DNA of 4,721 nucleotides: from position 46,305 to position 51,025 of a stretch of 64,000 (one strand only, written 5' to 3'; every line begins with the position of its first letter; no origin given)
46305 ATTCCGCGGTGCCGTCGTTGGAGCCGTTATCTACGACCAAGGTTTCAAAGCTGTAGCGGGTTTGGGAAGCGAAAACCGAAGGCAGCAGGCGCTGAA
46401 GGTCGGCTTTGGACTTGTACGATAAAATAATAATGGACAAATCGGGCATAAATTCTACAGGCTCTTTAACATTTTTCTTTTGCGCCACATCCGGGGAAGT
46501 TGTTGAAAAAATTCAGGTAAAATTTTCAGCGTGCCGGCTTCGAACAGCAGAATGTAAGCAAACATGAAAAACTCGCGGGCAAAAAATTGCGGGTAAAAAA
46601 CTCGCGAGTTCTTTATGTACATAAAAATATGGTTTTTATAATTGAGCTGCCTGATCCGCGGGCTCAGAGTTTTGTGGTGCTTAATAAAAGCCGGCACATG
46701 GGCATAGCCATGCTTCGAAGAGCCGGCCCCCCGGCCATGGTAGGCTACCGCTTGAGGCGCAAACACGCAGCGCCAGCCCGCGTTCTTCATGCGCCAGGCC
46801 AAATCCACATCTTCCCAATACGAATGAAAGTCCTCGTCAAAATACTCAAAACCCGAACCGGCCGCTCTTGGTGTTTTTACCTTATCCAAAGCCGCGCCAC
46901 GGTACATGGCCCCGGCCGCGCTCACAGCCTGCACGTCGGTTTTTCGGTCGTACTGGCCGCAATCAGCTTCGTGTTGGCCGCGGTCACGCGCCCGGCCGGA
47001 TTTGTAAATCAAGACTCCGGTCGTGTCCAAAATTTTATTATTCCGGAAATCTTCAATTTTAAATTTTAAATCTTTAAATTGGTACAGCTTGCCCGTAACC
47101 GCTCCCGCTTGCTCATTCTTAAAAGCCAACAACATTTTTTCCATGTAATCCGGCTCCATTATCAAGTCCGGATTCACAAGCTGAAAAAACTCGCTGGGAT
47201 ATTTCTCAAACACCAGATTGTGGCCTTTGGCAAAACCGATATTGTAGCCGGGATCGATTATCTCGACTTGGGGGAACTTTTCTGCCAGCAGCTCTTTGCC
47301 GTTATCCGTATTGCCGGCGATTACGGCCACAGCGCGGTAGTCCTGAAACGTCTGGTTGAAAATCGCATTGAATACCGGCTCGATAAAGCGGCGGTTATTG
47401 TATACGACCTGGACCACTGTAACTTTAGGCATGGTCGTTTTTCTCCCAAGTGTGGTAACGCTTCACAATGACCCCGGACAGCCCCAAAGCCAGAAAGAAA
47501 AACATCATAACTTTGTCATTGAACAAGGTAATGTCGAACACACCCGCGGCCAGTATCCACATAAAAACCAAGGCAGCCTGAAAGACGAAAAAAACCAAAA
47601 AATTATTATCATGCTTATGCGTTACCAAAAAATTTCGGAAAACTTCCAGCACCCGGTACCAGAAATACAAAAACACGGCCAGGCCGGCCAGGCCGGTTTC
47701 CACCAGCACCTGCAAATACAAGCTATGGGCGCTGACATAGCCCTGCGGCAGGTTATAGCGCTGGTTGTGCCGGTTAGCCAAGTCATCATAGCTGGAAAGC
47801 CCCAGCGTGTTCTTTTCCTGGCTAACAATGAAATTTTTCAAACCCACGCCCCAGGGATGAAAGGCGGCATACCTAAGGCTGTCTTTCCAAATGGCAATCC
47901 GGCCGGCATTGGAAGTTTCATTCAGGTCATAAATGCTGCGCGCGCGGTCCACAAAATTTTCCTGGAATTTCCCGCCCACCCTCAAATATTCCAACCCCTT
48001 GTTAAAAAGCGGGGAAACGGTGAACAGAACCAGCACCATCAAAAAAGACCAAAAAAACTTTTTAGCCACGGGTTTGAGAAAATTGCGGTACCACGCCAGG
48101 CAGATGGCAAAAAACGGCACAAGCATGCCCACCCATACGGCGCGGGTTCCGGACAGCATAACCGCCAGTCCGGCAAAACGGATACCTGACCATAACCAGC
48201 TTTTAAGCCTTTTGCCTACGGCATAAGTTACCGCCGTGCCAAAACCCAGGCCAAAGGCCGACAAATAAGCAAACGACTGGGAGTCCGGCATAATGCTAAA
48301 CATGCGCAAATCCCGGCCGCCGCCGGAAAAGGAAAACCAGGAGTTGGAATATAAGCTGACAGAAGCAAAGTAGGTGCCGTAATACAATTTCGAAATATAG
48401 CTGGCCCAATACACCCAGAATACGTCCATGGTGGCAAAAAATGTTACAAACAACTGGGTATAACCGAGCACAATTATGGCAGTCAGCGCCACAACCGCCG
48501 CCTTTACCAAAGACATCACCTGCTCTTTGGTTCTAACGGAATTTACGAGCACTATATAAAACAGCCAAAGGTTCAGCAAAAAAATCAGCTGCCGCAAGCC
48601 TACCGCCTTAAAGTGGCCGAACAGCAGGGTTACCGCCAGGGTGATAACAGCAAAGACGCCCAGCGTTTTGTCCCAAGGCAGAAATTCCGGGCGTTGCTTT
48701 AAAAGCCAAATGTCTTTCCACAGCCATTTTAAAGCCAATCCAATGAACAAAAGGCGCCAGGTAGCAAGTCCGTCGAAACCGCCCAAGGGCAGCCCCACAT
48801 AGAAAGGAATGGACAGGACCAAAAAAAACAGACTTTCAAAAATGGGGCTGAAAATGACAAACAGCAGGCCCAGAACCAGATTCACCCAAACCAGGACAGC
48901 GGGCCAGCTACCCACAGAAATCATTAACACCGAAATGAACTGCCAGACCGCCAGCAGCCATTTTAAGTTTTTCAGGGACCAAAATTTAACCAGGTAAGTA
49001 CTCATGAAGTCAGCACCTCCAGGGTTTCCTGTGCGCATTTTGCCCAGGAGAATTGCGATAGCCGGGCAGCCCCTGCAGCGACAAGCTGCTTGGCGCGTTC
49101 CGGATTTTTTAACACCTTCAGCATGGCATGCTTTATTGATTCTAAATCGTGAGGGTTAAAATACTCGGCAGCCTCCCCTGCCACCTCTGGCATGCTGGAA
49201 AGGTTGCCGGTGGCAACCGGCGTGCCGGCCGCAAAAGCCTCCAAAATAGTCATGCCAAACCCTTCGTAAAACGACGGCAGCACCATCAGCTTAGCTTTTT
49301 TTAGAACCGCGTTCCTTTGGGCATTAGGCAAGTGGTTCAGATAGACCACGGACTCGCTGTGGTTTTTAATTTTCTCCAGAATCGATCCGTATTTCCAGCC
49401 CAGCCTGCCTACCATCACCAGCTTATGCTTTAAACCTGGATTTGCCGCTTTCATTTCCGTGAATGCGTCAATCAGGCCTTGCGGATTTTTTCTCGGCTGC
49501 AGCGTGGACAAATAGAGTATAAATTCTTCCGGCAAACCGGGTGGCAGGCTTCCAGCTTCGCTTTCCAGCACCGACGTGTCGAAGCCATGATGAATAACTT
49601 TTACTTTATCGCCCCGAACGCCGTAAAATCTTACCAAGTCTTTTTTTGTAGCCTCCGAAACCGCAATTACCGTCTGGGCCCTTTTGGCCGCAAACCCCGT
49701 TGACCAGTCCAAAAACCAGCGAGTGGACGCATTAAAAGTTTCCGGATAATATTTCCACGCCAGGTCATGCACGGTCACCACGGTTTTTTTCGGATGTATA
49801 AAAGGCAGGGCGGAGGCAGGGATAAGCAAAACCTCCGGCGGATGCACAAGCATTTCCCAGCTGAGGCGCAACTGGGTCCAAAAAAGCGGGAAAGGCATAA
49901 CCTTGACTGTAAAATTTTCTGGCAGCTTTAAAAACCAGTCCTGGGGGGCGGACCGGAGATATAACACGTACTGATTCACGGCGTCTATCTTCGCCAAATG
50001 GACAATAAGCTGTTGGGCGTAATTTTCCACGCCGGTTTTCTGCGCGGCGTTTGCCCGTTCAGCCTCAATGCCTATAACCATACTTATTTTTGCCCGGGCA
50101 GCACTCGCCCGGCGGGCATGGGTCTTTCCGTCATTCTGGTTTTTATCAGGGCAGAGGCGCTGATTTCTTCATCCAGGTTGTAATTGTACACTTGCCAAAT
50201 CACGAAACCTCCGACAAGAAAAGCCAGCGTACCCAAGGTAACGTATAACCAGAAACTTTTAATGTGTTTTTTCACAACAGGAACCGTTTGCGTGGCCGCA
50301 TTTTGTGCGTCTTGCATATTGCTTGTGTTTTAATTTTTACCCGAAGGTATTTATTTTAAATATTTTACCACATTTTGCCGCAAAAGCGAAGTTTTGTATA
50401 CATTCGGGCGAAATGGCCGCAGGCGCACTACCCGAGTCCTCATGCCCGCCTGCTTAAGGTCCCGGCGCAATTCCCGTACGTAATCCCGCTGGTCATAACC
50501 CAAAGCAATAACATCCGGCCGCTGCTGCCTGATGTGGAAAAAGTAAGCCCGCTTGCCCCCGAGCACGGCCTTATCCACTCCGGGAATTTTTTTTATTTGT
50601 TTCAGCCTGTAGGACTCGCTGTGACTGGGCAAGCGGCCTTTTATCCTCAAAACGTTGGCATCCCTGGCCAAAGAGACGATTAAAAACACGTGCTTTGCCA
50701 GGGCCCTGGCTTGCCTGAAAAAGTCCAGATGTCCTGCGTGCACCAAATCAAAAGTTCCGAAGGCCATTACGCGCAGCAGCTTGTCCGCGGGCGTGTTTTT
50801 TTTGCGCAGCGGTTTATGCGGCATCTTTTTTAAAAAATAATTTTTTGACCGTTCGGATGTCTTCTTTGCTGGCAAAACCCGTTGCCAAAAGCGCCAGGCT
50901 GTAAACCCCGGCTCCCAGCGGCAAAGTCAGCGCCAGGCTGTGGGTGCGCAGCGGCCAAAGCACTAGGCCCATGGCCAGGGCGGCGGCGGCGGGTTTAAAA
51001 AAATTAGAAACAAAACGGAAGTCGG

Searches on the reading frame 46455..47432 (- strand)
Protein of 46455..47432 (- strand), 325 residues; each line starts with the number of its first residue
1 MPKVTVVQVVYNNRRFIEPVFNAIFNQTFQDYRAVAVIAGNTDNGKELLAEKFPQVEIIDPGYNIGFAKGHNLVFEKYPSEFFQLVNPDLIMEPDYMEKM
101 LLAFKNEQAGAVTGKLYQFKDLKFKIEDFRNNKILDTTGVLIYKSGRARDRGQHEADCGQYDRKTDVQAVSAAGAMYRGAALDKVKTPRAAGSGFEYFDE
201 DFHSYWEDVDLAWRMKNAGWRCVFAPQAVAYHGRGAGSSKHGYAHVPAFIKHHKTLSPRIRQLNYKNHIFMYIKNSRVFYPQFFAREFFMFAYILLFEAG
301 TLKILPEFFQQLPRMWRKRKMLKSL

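Call 20: search_protein_families(library=pfam, proteins=[window:46455-47432:-], max_evalue=0.001)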
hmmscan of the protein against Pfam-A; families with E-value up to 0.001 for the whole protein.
window:46455-47432:- (325 aa): 3 families
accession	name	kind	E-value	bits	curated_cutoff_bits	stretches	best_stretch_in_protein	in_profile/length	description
PF00535.33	Glycos_transf_2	-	1.2e-12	48.5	23.3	1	6-132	2-131/168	Glycosyl transferase family 2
PF13641.12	Glyco_tranf_2_3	-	8.7e-10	39.4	27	1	2-234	1-213/230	Glycosyltransferase like family 2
PF13632.12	Glyco_trans_2_3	-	3.5e-07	30.7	27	1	154-233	56-124/198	Glycosyl transferase family group 2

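Call 76: search_protein_families(library=ncbifam, proteins=[window:46455-47432:-], max_evalue=0.00001)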
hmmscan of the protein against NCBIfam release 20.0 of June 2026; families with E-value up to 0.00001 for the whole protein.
window:46455-47432:- (325 aa): 5 families
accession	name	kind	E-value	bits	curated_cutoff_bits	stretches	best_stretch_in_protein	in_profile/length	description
TIGR03937.1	PgaC_IcaA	equivalog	4.6e-11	42.3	422.3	1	2-114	45-161/407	poly-beta-1,6-N-acetyl-D-glucosamine synthase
TIGR03965.1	mycofact_glyco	equivalog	3.9e-09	35.9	280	0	189-232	238-280/467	mycofactocin biosynthesis glycosyltransferase MftF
NF041875.1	EPS_EpsD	equivalog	5.9e-09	35.8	370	0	198-238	173-212/325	exopolysaccharide biosynthesis glycosyltransferase EpsD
NF007482.0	PRK10073.1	equivalog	2.3e-07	30.1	423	1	2-141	6-147/334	glycosyltransferase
NF047683.1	TeichurnBiosyTuaG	equivalog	3.4e-06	26.9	400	1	2-118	6-124/252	teichuronic acid biosynthesis protein TuaG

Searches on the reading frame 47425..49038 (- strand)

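Call 20: search_protein_families(library=pfam, proteins=[window:47425-49038:-], max_evalue=0.001)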
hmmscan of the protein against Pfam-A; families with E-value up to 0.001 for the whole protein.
window:47425-49038:- (537 aa): 1 family
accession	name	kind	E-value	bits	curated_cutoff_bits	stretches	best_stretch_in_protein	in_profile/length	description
PF04932.20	Wzy_C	-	1.1e-24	87.3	31.7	1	289-457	6-149/149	O-Antigen ligase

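Call 76: search_protein_families(library=ncbifam, proteins=[window:47425-49038:-], max_evalue=0.00001)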
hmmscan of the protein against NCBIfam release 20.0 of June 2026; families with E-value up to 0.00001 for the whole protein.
window:47425-49038:- (537 aa): 1 family
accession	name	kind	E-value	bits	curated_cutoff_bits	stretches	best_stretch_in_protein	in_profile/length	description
TIGR00947.1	2A73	equivalog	5.4e-06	25.7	366.4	1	288-520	207-418/425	IctB family putative bicarbonate transporter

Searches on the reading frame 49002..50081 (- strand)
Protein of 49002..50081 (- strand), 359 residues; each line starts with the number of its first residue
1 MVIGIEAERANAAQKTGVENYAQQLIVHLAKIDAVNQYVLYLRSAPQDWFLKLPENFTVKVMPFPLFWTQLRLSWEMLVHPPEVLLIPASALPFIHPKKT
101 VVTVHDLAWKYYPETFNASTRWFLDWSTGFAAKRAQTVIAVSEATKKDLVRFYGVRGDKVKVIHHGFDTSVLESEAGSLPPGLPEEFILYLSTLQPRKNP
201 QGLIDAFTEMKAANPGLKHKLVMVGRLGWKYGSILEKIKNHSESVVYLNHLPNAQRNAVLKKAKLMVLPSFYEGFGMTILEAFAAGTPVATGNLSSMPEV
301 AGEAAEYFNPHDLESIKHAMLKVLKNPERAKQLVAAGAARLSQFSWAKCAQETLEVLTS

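Call 20: search_protein_families(library=pfam, proteins=[window:49002-50081:-], max_evalue=0.001)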
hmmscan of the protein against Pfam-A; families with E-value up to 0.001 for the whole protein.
window:49002-50081:- (359 aa): 6 families
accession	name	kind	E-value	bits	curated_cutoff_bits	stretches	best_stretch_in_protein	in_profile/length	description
PF00534.26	Glycos_transf_1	-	6.2e-26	91.4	26.4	1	184-337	14-169/172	Glycosyl transferases group 1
PF13692.12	Glyco_trans_1_4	-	7.4e-21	75.3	27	1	188-326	4-142/142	Glycosyl transferases group 1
PF13439.12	Glyco_transf_4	-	8.9e-17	62.1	28.5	1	17-170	3-169/170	Glycosyltransferase Family 4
PF20706.3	GT4-conflict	-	2.5e-12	46.9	26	1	132-352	144-384/385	Family 4 Glycosyltransferase in conflict systems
PF13579.12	Glyco_trans_4_4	-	1.6e-09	38.7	29.7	1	99-165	96-157/158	Glycosyl transferase 4-like domain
PF13524.12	Glyco_trans_1_2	-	6.1e-08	33.2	25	1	214-354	12-143/144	Glycosyl transferase-like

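Call 76: search_protein_families(library=ncbifam, proteins=[window:49002-50081:-], max_evalue=0.00001)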
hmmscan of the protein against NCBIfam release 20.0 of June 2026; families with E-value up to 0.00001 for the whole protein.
window:49002-50081:- (359 aa): 21 families
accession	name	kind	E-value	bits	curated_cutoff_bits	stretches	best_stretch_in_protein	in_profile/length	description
TIGR04047.1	MSMEG_0565_glyc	hypoth_equivalog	3.4e-23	82.3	259.85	1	131-356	135-370/373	MSMEG_0565 family glycosyltransferase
TIGR02149.1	glgA_Coryne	subfamily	2.1e-22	79.8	302.4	2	236-357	256-387/391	glycogen synthase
TIGR03449.1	mycothiol_MshA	equivalog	7.7e-21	74.4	462.5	1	93-356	127-399/406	D-inositol-3-phosphate glycosyltransferase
TIGR03999.1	thiol_BshA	equivalog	1.3e-16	60.5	273.7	1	128-349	138-362/375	N-acetyl-alpha-D-glucosaminyl L-malate synthase BshA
NF038295.1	EPS_HpsP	equivalog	1.6e-16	60.3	550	1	185-356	207-383/388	hormogonium polysaccharide biosynthesis glycosyltransferase HpsP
NF041010.1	glycosy_Agl16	equivalog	8.3e-16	57.8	575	1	131-356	130-347/352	glycosylation protein Agl16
TIGR03088.1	stp2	hypoth_equivalog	5.4e-15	55.3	409.05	1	138-355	140-368/374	TIGR03088 family PEP-CTERM/XrtA system glycosyltransferase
NF041876.1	EPS_EpsE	equivalog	8.5e-13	48.3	400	1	140-350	167-386/389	exopolysaccharide biosynthesis GT4 family glycosyltransferase EpsE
TIGR04157.1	glyco_rSAM_CFB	subfamily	1e-12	47.8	400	1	133-337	168-385/406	TIGR04157 family glycosyltransferase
NF038229.1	Glyco4_Geo_Pelo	equivalog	1.3e-11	44.2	400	1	131-295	106-270/338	GPMC system family 4 glycosyltransferase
NF050063.1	ProtGlycPglJ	equivalog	1.3e-10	41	500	1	133-356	143-362/363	N-acetylgalactosamine-N,N'-diacetylbacillosaminyl-diphospho-undecaprenol 4-alpha-N-acetylgalactosaminyltransferase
TIGR04348.1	TIGR04348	equivalog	1.7e-09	37.2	300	1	235-357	185-308/310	selenoneine biosynthesis selenosugar synthase SenB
NF047684.1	TeichurnBiosyTuaC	equivalog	3.2e-09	36.2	550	1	101-332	136-360/391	teichuronic acid biosynthesis protein TuaC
NF012028.0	PRK15484.1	subfamily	6.8e-09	35.3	618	1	185-357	193-375/380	lipopolysaccharide N-acetylglucosaminyltransferase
TIGR02472.1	sucr_P_syn_N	equivalog_domain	1.1e-08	34.4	576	1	249-355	328-436/439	sucrose-phosphate synthase, putative, glycosyltransferase domain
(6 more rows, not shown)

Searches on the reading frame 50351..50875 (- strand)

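Call 20: search_protein_families(library=pfam, proteins=[window:50351-50875:-], max_evalue=0.001)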
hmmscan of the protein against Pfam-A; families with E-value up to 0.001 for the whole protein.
window:50351-50875:- (174 aa): 1 family
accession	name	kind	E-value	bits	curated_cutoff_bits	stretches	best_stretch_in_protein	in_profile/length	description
PF01467.32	CTP_transf_like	-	6.1e-14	52.8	21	1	38-167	2-132/133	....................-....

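Call 76: search_protein_families(library=ncbifam, proteins=[window:50351-50875:-], max_evalue=0.00001)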
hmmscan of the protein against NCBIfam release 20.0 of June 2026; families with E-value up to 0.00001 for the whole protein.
window:50351-50875:- (174 aa): 3 families
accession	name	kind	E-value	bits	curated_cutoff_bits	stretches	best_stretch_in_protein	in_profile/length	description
TIGR00125.1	cyt_tran_rel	domain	7.7e-13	48.4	27.7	1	35-97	1-59/65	adenylyltransferase/cytidyltransferase family protein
TIGR02199.1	rfaE_dom_II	equivalog_domain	1.7e-12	47.4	181.5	1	36-150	14-127/144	D-glycero-beta-D-manno-heptose 1-phosphate adenylyltransferase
NF008454.0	PRK11316.1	equivalog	3.1e-08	32.7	521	1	36-128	343-434/475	bifunctional D-glycero-beta-D-manno-heptose-7-phosphate kinase/D-glycero-beta-D-manno-heptose 1-phosphate adenylyltransferase HldE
